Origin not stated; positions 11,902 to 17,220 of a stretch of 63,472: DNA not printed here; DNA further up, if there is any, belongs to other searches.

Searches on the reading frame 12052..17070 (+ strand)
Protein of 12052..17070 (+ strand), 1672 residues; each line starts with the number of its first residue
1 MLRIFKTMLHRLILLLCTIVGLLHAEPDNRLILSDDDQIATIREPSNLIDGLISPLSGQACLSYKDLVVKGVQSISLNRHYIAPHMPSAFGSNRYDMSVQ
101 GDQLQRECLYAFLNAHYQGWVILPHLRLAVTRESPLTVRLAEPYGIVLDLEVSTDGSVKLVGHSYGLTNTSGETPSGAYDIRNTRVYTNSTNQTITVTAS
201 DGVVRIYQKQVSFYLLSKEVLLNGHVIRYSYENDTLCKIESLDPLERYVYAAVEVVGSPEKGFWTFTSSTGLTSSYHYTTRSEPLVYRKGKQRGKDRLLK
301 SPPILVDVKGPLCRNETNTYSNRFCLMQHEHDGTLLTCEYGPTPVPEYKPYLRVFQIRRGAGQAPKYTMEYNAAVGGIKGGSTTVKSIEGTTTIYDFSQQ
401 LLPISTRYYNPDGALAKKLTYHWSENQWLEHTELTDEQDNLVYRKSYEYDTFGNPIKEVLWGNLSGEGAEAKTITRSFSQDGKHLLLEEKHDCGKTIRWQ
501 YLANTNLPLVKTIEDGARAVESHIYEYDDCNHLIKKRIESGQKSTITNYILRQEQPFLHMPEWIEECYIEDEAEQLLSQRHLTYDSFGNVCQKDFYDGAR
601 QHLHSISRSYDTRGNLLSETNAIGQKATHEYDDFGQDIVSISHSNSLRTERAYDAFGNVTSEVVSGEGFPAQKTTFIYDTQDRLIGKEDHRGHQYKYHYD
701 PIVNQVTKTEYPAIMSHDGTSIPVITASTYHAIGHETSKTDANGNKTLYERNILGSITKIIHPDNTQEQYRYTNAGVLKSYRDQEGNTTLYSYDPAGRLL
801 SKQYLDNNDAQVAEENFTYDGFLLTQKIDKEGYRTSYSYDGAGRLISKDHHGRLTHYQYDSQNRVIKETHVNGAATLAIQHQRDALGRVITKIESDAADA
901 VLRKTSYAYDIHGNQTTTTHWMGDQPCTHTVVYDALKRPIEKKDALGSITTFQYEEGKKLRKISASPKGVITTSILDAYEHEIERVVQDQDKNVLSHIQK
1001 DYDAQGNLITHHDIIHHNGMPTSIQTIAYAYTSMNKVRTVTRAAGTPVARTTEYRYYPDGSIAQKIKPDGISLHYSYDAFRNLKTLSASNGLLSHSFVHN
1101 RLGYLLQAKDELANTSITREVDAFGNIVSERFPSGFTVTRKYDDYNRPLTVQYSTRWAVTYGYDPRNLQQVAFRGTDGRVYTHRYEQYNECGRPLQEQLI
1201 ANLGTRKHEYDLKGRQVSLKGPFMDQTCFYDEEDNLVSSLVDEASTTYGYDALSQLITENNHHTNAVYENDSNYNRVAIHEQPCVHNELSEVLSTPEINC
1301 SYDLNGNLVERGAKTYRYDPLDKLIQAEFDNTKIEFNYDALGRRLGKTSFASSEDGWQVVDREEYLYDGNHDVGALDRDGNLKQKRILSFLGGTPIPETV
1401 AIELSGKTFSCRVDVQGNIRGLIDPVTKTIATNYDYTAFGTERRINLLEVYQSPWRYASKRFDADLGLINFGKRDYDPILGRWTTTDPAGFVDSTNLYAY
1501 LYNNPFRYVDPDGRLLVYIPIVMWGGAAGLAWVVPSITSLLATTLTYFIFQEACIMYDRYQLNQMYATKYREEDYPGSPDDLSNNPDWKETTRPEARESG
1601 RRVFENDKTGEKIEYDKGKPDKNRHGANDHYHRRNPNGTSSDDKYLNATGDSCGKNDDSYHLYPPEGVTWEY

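Call 6: search_protein_families(library=pfam, proteins=[window:12052-17070:+], max_evalue=0.001)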
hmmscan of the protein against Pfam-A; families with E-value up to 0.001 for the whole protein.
window:12052-17070:+ (1672 aa): 2 families
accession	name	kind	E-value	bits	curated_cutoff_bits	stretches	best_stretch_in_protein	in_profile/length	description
PF05593.20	RHS_repeat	-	4.5e-57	189.9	22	2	839-874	1-37/38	RHS Repeat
PF06788.19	UPF0257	-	0.00013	22.3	25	0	829-914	117-206/236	Uncharacterised protein family (UPF0257)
